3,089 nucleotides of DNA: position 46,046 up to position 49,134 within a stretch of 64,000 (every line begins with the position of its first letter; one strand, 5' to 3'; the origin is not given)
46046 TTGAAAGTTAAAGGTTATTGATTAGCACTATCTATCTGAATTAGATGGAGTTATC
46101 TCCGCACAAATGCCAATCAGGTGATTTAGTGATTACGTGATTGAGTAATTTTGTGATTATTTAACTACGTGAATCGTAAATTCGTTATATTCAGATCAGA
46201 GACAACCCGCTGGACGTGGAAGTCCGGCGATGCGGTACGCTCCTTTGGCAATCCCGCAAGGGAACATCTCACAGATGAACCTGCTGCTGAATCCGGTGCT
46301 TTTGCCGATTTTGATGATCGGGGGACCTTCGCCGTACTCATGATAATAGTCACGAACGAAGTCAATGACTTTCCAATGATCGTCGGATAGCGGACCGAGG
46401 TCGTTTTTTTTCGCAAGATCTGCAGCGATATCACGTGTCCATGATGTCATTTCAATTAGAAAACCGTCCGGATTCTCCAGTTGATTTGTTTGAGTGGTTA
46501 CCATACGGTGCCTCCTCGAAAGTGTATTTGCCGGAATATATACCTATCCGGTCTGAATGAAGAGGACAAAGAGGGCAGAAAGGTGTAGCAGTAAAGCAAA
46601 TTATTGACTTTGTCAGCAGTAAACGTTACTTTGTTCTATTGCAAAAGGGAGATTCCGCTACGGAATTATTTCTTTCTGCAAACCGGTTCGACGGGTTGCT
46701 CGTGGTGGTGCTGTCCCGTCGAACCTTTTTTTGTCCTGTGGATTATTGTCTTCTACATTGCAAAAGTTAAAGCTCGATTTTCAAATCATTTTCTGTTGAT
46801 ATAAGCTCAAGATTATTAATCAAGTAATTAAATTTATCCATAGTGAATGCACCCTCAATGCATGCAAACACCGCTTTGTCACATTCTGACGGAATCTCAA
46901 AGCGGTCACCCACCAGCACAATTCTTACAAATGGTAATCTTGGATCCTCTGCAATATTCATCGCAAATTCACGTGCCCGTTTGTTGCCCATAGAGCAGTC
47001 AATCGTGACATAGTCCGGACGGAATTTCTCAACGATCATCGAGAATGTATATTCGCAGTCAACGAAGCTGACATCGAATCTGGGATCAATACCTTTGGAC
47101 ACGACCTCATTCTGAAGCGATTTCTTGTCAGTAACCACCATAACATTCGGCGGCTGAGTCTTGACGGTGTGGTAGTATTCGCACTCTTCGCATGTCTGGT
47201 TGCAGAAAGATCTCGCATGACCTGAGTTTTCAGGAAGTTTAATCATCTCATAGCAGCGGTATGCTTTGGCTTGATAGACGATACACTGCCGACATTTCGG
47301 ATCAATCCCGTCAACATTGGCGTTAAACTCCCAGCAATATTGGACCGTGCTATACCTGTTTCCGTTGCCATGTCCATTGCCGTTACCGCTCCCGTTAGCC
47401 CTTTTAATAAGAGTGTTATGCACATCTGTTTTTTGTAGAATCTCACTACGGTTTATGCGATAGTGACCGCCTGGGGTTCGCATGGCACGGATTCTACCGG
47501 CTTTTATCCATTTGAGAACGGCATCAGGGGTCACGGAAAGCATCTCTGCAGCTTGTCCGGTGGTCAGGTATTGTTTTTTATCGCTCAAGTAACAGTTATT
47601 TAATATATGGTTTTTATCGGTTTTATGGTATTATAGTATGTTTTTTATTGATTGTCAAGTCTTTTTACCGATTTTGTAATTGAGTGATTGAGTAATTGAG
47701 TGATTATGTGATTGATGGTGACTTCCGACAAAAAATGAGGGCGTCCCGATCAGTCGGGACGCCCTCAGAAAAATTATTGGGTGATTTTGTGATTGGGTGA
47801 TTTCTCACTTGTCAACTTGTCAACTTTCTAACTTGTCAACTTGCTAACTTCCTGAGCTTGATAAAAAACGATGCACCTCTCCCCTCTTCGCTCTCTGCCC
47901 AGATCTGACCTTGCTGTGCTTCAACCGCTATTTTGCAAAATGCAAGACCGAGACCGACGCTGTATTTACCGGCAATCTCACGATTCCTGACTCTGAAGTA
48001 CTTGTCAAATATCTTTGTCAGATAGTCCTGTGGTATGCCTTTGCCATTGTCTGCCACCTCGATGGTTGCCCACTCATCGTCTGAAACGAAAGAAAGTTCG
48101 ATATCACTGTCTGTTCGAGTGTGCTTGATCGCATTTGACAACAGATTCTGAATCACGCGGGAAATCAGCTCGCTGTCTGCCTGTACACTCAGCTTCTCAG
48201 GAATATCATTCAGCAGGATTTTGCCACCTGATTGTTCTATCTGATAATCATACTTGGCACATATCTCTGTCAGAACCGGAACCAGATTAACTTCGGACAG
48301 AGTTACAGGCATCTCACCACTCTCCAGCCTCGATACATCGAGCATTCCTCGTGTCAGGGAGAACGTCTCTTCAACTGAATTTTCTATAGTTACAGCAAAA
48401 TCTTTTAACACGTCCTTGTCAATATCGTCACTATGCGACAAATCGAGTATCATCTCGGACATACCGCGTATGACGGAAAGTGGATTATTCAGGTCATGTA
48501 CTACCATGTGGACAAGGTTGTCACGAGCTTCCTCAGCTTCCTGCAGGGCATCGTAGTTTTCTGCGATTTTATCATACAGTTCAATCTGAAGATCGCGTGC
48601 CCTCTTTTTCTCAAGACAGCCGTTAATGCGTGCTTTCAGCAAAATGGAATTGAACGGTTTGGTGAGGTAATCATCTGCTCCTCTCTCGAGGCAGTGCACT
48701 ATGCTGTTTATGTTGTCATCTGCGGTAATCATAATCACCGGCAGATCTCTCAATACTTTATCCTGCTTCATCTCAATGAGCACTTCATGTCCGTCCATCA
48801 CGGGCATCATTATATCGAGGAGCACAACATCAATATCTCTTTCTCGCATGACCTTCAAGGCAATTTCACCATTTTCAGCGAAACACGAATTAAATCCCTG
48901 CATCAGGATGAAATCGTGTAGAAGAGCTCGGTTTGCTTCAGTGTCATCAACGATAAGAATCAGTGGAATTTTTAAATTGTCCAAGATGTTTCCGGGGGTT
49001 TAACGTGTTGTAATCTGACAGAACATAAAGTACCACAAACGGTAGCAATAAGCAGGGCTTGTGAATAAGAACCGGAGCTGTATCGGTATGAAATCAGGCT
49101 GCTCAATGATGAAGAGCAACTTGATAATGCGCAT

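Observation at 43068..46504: Stand-alone DsrMK-type module whose DsrC-family partners carry complementary halves of the redox cysteine pair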

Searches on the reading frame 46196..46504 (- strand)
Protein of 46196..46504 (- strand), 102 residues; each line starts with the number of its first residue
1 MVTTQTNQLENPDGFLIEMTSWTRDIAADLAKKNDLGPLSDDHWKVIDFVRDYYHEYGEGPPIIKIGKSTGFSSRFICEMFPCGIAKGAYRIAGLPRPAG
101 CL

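Call 3: search_protein_families(library=pfam, proteins=[window:46196-46504:-], max_evalue=0.01)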
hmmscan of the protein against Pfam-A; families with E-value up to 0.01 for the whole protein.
window:46196-46504:- (102 aa): 1 family
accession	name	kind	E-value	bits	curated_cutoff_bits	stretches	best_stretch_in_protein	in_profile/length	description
PF04358.19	DsrC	-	2.9e-26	92.4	24.9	1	11-102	10-107/107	DsrC like protein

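Call 4: search_protein_families(library=ncbifam, proteins=[window:46196-46504:-], max_evalue=0.01)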
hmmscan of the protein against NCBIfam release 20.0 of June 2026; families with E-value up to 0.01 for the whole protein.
window:46196-46504:- (102 aa): 2 families
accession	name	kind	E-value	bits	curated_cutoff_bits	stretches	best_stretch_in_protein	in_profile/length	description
TIGR03342.1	dsrC_tusE_dsvC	subfamily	3e-24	85.5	53.5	1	10-102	10-108/108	TusE/DsrC/DsvC family sulfur relay protein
NF008562.0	PRK11508.1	equivalog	4.3e-16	59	191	1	11-102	12-109/109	sulfurtransferase TusE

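Call 5: search_solved_structures(query=window:46196-46504:-, show_alignments=5, max_evalue=0.001)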
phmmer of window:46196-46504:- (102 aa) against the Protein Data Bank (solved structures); distinct sequences matched with E-value up to 0.001: 8.
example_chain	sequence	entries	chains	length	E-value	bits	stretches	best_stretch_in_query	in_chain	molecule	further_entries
2v4j_C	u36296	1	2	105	2.7e-20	75.9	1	11-102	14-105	SULFITE REDUCTASE, DISSIMILATORY-TYPE SUBUNIT GAMMA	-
2xsj_C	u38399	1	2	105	6.1e-19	71.6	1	11-102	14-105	SULFUR RELAY PROTEIN, TUSE/DSRC/DSVC FAMILY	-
3or1_C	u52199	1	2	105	1.4e-18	70.4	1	11-102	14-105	Sulfite reductase gama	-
1ji8_A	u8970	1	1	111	2e-18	69.9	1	12-102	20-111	dissimilatory siroheme-sulfite reductase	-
3or2_C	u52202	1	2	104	4.9e-18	68.6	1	11-102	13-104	Sulfite redcutase subunit gama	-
1sau_A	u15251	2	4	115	9.6e-18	67.7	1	11-102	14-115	sulfite reductase, desulfoviridin-type subunit gamma | sulfite reductase, desulfoviridin-type subunit gamma (dsvC)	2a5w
1yx3_A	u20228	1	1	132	2.8e-17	66.2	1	12-102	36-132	hypothetical protein DsrC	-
7syb_A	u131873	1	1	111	3.9e-12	49.6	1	11-102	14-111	Sulfurtransferase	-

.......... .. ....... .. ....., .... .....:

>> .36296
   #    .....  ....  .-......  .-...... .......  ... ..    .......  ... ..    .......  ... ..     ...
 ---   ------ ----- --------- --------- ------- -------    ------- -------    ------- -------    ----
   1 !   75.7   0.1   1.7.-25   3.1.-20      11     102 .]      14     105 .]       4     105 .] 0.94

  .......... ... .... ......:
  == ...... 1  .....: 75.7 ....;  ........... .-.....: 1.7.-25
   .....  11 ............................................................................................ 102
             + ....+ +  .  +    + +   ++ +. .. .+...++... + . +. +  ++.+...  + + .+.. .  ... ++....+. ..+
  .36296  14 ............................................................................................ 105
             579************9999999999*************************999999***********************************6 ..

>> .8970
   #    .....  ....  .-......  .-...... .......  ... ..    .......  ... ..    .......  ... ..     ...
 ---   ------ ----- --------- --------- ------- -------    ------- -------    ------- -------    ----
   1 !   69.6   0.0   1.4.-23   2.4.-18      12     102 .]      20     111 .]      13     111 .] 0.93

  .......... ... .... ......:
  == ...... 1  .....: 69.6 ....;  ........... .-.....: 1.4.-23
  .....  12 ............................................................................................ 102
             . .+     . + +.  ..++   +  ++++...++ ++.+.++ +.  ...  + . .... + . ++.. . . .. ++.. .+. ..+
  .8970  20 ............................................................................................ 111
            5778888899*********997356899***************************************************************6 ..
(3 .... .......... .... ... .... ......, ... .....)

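Call 51: find_related_loci(query=A2, collection=metagenome_contigs, flank=6000)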
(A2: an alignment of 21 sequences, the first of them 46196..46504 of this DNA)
Query A2 (102 aa) in metagenome_contigs; peptide patterns used: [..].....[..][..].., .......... (x = any residue, [..] = any of these).
600 stretches matched a pattern (row limit reached: there are more); 108 encode a relative of the query (tblastn E <= 1e-3); the best 80 are kept; 80 distinct loci.
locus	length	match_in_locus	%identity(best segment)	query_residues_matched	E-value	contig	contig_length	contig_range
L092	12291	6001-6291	64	6-102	1e-47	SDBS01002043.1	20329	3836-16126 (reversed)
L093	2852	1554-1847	68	5-102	3e-47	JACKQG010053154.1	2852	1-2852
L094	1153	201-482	70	9-102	2e-49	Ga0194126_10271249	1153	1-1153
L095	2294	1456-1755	65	2-102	1e-46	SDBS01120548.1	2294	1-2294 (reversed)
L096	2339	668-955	66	6-102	3e-46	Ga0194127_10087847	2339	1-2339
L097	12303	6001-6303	61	2-102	3e-46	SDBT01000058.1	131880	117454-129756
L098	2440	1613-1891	69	10-102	8e-46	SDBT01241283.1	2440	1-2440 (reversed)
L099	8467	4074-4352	68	9-101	6e-46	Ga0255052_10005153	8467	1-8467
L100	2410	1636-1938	61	2-102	5e-46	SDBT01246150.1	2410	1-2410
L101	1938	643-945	60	2-102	5e-46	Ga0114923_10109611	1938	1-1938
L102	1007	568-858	64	6-102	5e-48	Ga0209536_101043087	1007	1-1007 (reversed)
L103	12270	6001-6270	69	13-102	5e-45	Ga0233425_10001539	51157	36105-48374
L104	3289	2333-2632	63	8-102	1e-44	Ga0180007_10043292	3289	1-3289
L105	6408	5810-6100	63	6-102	9e-45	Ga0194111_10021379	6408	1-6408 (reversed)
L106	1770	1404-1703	63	2-102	2e-45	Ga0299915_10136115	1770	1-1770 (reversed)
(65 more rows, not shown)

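Call 76: search_protein_representatives(protein=window:46196-46504:-)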
Query: 102 residues. Proteins with E-value up to 0.001 (for the whole library): 1347; up to 1e-10: 266; up to 1e-30: 1. The best 150 are listed.
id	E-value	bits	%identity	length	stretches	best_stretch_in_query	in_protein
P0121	4.2e-32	126.8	54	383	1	10-102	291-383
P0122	3.3e-30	120.7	34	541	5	11-101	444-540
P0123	1.8e-28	115.1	54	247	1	11-101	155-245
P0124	3.6e-26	107.7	49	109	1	10-102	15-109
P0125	9.5e-25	103.2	51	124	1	9-86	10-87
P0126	1.4e-24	102.6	57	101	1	5-84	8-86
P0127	9.6e-24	99.9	51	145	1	11-102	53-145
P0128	1.5e-23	99.3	51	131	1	8-102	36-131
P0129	1.9e-23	99.0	48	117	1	11-101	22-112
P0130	4.6e-23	97.7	40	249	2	13-102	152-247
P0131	8.3e-23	96.9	37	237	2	12-102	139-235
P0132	1.2e-22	96.5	37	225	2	13-98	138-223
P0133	5.6e-22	94.2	35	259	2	12-99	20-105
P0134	9.7e-22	93.5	57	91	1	8-76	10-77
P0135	1.7e-21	92.7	46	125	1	11-102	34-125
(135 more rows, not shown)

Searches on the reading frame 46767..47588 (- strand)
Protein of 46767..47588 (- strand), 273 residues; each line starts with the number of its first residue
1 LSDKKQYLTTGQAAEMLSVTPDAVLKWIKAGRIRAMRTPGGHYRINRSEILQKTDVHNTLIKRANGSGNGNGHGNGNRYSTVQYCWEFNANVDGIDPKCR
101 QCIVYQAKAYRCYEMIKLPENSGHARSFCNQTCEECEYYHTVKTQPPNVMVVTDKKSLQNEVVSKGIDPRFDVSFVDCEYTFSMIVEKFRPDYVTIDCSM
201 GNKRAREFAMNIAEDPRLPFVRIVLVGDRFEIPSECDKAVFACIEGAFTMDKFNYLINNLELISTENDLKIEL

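Call 3: search_protein_families(library=pfam, proteins=[window:46767-47588:-], max_evalue=0.01)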
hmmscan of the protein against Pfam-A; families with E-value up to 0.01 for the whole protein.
window:46767-47588:- (273 aa): 2 families
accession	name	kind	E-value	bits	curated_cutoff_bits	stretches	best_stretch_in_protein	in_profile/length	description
PF12728.13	HTH_17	-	1.6e-12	47.9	27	1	7-51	1-44/51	Helix-turn-helix domain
PF00376.29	MerR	-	3.8e-07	30.2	28.2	1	9-44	1-37/38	MerR family regulatory protein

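Call 4: search_protein_families(library=ncbifam, proteins=[window:46767-47588:-], max_evalue=0.01)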
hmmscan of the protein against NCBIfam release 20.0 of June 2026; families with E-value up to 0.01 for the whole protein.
window:46767-47588:- (273 aa): 4 families
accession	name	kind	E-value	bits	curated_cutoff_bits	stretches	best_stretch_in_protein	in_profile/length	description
TIGR01764.1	excise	domain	2e-13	50.5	28.8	1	7-50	1-43/49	excisionase family DNA-binding protein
NF033787.1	HTH_BldC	subfamily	8.6e-13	47.9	77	1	7-51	2-46/49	BldC family transcriptional regulator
NF033518.0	transpos_IS607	equivalog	2e-05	24.2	110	1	12-53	2-43/187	IS607 family transposase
NF040990.2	MamR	equivalog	0.0013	19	100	1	8-50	44-85/91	magnetosome protein MamR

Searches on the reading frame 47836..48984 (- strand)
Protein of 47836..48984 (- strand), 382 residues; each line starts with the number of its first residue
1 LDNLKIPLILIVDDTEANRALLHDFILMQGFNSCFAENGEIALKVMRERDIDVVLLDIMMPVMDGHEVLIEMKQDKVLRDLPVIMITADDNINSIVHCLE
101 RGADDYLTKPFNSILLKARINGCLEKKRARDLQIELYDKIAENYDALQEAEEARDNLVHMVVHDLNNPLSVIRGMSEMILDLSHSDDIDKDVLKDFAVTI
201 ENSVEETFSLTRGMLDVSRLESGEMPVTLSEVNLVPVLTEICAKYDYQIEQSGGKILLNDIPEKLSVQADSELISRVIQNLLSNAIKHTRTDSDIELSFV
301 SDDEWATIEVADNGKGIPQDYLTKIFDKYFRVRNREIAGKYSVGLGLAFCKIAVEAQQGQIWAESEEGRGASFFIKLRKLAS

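Call 3: search_protein_families(library=pfam, proteins=[window:47836-48984:-], max_evalue=0.01)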
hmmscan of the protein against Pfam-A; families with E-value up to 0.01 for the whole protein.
window:47836-48984:- (382 aa): 6 families
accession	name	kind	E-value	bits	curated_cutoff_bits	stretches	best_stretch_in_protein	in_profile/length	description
PF00072.30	Response_reg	-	2.5e-28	98.9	30.2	1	9-120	1-110/111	Response regulator receiver domain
PF02518.31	HATPase_c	-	2.8e-25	89.3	26.4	1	270-378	2-108/111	Histidine kinase-, DNA gyrase B-, and HSP90-like ATPase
PF00512.31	HisKA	-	2.3e-11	44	26.9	1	154-223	2-66/66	His Kinase A (phospho-acceptor) domain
PF13589.12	HATPase_c_3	-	0.00082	19.8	25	1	276-353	5-85/137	Histidine kinase-, DNA gyrase B-, and HSP90-like ATPase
PF14501.12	HATPase_c_5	-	0.0018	18.6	22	0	274-367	6-92/102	GHKL domain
PF13581.12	HATPase_c_2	-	0.0028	18.1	27.4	1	281-318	39-79/127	Histidine kinase-like ATPase domain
